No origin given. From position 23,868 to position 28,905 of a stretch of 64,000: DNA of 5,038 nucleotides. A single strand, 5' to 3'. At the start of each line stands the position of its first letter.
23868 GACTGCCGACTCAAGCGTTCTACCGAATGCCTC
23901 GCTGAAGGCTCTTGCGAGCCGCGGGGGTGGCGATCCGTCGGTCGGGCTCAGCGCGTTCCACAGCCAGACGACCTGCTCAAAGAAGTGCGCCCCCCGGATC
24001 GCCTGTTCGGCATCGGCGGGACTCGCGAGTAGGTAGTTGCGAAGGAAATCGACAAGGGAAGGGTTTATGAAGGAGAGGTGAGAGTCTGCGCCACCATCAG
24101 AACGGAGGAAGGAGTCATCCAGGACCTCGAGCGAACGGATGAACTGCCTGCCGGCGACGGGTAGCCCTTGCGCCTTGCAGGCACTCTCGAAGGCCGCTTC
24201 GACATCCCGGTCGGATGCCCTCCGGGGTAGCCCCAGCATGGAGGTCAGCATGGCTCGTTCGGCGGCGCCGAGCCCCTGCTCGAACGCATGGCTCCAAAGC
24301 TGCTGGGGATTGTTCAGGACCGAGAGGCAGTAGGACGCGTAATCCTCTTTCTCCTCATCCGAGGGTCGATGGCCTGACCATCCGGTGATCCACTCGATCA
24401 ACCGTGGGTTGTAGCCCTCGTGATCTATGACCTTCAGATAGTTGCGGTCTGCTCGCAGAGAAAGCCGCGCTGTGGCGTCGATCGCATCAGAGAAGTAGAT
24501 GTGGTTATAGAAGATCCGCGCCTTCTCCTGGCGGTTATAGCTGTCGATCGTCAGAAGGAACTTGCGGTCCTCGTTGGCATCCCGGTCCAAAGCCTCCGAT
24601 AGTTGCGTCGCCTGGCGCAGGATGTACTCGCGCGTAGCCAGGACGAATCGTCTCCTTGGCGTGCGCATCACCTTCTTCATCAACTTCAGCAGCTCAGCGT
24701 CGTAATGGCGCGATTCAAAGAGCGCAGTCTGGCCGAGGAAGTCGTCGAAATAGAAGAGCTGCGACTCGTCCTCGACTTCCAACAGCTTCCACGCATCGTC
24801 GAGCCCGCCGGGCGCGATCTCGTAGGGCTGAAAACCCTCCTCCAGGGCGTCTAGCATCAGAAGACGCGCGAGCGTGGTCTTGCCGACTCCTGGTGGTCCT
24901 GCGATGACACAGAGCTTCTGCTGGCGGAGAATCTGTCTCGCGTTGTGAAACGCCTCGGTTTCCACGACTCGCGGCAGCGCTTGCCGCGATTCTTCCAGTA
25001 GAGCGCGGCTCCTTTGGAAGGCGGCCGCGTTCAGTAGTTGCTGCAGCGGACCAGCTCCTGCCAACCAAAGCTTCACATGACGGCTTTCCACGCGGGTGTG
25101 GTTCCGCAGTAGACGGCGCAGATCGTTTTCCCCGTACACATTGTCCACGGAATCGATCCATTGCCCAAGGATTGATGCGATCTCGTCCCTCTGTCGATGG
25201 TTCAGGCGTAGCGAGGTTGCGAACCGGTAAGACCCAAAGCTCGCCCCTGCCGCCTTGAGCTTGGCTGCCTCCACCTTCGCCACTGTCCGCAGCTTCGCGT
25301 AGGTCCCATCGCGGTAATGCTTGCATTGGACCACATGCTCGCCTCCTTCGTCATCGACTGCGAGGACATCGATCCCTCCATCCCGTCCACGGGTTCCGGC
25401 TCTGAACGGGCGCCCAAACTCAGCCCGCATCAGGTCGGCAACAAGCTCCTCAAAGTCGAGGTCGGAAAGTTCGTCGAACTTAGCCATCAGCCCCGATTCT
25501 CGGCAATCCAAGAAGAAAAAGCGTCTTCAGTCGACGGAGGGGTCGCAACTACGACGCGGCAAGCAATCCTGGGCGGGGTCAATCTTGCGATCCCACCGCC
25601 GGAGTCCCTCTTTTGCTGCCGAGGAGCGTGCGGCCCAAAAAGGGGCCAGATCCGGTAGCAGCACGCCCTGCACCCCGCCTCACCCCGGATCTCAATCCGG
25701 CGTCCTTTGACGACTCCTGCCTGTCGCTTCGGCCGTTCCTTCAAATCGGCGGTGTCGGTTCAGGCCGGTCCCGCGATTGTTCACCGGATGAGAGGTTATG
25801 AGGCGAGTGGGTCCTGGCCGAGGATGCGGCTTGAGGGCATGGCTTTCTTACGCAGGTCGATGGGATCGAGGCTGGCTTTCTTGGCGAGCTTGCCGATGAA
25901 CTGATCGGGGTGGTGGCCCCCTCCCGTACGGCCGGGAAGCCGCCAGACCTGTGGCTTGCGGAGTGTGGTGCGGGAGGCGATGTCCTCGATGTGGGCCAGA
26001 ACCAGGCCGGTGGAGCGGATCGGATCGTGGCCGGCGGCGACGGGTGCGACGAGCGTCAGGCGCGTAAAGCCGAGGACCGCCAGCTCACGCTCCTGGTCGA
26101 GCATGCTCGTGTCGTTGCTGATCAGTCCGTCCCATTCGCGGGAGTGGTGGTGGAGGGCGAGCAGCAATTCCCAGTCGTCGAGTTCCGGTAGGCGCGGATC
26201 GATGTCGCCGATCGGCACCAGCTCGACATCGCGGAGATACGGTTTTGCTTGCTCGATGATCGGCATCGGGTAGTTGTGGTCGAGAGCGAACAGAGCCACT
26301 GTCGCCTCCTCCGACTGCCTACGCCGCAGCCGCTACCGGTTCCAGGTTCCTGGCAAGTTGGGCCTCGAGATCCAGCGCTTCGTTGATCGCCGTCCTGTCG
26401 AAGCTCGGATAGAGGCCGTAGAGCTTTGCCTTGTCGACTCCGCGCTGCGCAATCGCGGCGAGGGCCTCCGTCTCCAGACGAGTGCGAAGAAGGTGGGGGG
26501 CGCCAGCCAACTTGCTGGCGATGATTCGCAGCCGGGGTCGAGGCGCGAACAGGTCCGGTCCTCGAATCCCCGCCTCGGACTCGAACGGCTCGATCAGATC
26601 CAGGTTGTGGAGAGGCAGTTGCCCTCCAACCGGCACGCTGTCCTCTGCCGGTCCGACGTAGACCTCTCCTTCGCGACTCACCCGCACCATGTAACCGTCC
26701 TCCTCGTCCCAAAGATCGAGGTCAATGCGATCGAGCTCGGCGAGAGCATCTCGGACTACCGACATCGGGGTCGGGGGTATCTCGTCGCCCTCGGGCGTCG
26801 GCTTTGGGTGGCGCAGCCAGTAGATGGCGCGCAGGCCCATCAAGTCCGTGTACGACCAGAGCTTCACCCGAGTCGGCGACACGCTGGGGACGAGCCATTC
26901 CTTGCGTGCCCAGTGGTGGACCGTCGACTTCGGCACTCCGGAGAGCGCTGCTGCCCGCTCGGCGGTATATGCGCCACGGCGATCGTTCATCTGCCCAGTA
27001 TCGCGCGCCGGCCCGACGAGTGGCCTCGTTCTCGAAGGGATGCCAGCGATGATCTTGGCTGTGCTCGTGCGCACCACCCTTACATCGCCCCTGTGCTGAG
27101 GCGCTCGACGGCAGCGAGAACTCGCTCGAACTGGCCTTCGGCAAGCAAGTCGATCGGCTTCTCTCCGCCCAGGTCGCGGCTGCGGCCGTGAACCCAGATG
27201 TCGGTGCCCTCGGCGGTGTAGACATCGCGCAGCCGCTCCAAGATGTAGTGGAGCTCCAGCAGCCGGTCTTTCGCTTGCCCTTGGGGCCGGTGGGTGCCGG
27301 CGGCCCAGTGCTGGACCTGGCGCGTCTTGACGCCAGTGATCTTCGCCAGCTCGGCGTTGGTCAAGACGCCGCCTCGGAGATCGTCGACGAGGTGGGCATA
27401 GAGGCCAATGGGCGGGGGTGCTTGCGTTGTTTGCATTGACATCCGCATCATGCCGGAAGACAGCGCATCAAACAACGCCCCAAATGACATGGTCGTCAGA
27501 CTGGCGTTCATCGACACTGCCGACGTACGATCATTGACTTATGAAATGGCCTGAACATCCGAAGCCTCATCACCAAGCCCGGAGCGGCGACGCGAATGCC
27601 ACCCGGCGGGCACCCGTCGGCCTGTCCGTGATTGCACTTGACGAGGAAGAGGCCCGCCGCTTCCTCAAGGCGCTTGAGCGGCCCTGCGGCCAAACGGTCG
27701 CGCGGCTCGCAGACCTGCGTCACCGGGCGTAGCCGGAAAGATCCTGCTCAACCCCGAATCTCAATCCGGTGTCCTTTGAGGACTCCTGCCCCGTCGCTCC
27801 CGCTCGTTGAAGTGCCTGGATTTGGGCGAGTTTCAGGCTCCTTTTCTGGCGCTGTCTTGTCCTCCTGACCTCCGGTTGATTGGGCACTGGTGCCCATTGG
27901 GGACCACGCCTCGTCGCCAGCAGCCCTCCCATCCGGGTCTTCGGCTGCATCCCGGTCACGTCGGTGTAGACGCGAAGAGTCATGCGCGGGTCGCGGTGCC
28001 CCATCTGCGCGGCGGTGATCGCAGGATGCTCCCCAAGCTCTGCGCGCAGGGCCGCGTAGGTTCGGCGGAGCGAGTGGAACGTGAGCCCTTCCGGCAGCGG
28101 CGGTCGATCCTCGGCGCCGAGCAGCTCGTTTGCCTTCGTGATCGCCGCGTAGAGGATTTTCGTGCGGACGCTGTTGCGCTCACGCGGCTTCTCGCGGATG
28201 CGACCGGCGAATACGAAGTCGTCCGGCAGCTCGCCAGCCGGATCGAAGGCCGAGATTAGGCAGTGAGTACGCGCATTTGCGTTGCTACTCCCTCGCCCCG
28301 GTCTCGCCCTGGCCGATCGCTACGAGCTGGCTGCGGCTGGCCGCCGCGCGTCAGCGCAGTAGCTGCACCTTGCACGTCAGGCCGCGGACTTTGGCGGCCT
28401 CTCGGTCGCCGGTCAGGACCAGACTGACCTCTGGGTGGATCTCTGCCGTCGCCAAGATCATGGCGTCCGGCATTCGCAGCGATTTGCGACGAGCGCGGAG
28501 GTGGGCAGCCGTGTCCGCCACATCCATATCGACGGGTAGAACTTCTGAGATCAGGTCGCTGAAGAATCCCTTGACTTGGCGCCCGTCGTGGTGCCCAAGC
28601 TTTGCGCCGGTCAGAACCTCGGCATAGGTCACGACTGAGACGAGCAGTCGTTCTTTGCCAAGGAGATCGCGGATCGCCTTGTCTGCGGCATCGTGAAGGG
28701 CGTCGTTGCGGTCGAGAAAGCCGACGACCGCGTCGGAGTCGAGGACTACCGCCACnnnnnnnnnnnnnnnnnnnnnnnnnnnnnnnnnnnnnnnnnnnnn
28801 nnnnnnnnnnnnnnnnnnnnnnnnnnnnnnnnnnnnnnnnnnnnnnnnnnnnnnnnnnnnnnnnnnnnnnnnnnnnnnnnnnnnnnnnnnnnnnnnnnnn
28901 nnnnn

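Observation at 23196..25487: Mrr-like nuclease + STAND NTPase + helical C-terminal region (Avs/nSTAND-like single-protein sensor-effector)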

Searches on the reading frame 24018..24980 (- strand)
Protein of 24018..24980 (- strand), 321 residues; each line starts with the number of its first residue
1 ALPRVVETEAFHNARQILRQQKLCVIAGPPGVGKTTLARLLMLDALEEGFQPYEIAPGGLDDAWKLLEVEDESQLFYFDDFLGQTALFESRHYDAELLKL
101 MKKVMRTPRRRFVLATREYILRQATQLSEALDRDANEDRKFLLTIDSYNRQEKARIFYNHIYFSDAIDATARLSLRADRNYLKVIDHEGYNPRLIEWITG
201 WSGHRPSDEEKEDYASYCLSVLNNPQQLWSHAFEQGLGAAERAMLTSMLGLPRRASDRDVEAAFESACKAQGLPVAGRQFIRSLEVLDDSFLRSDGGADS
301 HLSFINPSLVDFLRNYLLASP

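Call 50: search_solved_structures(query=window:24018-24980:-, max_evalue=10)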
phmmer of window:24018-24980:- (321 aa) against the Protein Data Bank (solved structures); distinct sequences matched with E-value up to 10: 71 (the best 60 are shown).
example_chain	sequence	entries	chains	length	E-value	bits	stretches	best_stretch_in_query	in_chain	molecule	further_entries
6c2u_A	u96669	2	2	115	0.0089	18.6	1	19-52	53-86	phosphate-loop protein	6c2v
4b3f_X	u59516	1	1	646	0.014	18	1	17-59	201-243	DNA-BINDING PROTEIN SMUBP-2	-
4b3g_A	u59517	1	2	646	0.015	17.8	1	17-59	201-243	DNA-BINDING PROTEIN SMUBP-2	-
5bq5_A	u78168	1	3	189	0.045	16.3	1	22-61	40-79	Insertion sequence IS5376 putative ATP-binding protein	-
8q4d_E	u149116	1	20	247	0.067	15.7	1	22-61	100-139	Insertion sequence IS5376 putative ATP-binding protein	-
8q3w_A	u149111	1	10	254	0.07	15.7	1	22-61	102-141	Insertion sequence IS5376 putative ATP-binding protein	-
5vc7_A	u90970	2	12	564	0.11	15.1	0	18-42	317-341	VCP-like ATPase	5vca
3m6a_A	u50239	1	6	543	0.12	14.9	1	4-42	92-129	ATP-dependent protease La 1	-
9lgo_F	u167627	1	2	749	0.12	14.8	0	24-45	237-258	ATPase family gene 2 protein homolog B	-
8rhn_O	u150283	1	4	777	0.14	14.7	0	24-45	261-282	ATPase family gene 2 protein homolog B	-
6ln3_A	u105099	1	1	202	0.15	14.5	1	22-75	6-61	Adenylate kinase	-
7x7p_M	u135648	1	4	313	0.18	14.3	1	12-44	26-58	Holliday junction ATP-dependent DNA helicase RuvB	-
5g4g_A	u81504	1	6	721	0.2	14.2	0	18-42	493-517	VCP-LIKE ATPASE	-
7x7q_M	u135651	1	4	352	0.2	14.1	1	12-44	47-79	Holliday junction ATP-dependent DNA helicase RuvB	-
5g4f_A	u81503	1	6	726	0.2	14.1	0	18-42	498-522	VCP-LIKE ATPASE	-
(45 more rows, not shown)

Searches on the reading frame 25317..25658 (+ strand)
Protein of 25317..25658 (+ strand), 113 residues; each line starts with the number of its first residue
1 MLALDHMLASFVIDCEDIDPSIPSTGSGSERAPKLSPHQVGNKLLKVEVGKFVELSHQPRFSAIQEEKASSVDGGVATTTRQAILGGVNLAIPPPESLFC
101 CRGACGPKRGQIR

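Call 23: search_protein_families(library=pfam, proteins=[window:25317-25658:+], max_evalue=0.01)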
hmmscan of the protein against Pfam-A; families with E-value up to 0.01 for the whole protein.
window:25317-25658:+ (113 aa): 0 families

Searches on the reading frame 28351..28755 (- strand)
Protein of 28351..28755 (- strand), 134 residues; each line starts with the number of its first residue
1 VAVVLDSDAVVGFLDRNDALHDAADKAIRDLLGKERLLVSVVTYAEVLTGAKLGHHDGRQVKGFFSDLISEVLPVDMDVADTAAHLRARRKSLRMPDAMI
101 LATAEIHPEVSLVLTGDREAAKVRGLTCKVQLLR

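Call 17: search_protein_families(library=pfam, proteins=[window:28351-28755:-], max_evalue=0.01)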
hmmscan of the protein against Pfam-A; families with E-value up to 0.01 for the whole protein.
window:28351-28755:- (134 aa): 1 family
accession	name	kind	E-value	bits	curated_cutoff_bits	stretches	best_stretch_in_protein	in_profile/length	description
PF01850.27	PIN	-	4.1e-16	60.1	23.6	1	3-125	1-119/120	PIN domain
